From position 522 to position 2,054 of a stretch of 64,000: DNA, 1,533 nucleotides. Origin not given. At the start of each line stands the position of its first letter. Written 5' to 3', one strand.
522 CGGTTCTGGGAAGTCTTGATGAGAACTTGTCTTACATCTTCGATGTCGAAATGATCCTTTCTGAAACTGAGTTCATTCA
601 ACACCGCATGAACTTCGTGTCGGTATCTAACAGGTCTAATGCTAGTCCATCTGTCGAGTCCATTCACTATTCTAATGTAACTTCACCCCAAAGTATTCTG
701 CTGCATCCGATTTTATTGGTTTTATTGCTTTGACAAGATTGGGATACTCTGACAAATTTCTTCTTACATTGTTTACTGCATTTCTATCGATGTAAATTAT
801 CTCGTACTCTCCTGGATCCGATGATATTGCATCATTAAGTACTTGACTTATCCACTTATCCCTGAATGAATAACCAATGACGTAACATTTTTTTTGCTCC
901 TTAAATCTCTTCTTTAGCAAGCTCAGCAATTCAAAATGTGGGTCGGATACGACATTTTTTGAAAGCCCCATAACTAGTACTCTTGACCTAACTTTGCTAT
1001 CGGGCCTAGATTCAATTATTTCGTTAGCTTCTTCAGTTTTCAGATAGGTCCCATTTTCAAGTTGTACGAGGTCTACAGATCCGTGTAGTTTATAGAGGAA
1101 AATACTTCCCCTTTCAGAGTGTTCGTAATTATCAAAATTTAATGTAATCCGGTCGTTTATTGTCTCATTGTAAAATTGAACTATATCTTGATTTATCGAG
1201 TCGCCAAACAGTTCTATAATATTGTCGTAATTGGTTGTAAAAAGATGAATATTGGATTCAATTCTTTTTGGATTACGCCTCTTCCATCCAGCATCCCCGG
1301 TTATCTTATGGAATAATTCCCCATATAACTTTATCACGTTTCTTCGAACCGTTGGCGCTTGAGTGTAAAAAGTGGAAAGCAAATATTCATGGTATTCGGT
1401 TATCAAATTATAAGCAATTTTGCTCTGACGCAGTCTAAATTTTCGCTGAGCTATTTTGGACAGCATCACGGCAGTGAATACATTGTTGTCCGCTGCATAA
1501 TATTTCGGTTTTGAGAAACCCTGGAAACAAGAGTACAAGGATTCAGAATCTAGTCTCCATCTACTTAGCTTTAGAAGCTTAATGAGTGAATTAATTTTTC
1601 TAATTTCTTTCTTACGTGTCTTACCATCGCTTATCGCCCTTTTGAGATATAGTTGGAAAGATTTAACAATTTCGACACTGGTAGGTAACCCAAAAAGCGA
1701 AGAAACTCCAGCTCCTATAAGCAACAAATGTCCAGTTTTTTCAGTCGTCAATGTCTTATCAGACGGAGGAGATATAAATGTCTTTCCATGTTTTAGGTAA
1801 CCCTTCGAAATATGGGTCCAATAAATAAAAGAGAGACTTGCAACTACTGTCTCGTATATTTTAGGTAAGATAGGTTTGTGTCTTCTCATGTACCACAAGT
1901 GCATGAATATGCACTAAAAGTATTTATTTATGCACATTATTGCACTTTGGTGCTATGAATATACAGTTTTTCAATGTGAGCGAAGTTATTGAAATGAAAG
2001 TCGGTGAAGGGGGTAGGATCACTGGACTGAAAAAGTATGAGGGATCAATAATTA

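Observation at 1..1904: Stand-alone SIR2_2 protein with an unrecognisable downstream partner: possible new SIR2-based NAD+-depletion module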

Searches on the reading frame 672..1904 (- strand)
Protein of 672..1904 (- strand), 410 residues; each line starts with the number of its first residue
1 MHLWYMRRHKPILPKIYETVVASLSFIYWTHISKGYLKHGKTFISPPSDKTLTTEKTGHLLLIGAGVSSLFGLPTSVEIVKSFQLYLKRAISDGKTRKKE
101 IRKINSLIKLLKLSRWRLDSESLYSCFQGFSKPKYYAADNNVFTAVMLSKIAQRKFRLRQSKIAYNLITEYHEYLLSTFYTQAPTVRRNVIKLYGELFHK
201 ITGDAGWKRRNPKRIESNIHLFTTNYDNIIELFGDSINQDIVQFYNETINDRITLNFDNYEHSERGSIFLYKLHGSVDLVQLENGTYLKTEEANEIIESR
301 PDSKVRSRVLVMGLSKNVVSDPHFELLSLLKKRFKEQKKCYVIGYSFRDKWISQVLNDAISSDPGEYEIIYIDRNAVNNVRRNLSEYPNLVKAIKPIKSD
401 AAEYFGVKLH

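Call 3: search_protein_families(library=pfam, proteins=[window:672-1904:-], max_evalue=0.1)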
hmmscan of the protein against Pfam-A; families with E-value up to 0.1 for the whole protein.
window:672-1904:- (410 aa): 1 family
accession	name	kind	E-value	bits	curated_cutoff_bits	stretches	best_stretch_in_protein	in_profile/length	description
PF13289.12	SIR2_2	-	7e-13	49.3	24.5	1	220-384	2-132/141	SIR2-like domain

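Call 8: search_protein_families(library=padloc, proteins=[window:672-1904:-], max_evalue=0.1)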
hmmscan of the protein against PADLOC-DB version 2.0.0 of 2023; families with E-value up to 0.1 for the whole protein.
window:672-1904:- (410 aa): 21 families
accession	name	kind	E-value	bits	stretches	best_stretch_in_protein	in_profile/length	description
PDLC02408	Aga_SIR2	-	3.3e-21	73.8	1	213-383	143-297/343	Class II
PDLC02414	Aga_SIR2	-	3.9e-21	73.7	1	214-405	114-292/313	-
PDLC04087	SIR2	-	5.9e-15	53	1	214-386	128-298/343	-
PDLC04084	SIR2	-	1.3e-11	42.4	1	61-385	45-354/414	-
PDLC04088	SIR2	-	9.9e-10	36.1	1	216-370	171-324/390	-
PDLC04096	SIR2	-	1.1e-08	32.8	1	217-384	21-184/230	-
PDLC04089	SIR2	-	3.6e-08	31.1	1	182-385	72-280/336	-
PDLC04083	SIR2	-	5e-07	26.9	1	216-355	131-286/371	-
PDLC04081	SIR2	-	7.1e-07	26.7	1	216-356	135-281/345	-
PDLC04094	SIR2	-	7.8e-07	26.6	1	216-364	147-287/399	-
PDLC04076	SIR2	-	1.7e-06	25.5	1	220-371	165-331/406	-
PDLC04082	SIR2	-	3.4e-06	24.2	1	216-363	126-278/345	-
PDLC02186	SIR2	-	3.5e-06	24.4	1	220-399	165-361/412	-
PDLC04075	SIR2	-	4.8e-06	23.6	1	268-377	249-351/414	-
PDLC04093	SIR2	-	7.3e-06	23.2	1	216-390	149-324/395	-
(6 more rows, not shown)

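Call 9: search_protein_families(library=ncbifam, proteins=[window:672-1904:-], max_evalue=0.1)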
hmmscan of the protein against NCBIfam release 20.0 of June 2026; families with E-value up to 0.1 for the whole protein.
window:672-1904:- (410 aa): 1 family
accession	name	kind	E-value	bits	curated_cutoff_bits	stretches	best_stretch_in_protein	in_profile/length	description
NF042942.1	SIR2_antiphage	equivalog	1e-05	24.8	500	1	220-399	161-354/392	SIR2 family anti-phage-associated protein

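Call 11: search_solved_structures(query=window:672-1904:-, max_evalue=1, show_alignments=2)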
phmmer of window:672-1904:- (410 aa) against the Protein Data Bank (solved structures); distinct sequences matched with E-value up to 1: 0.
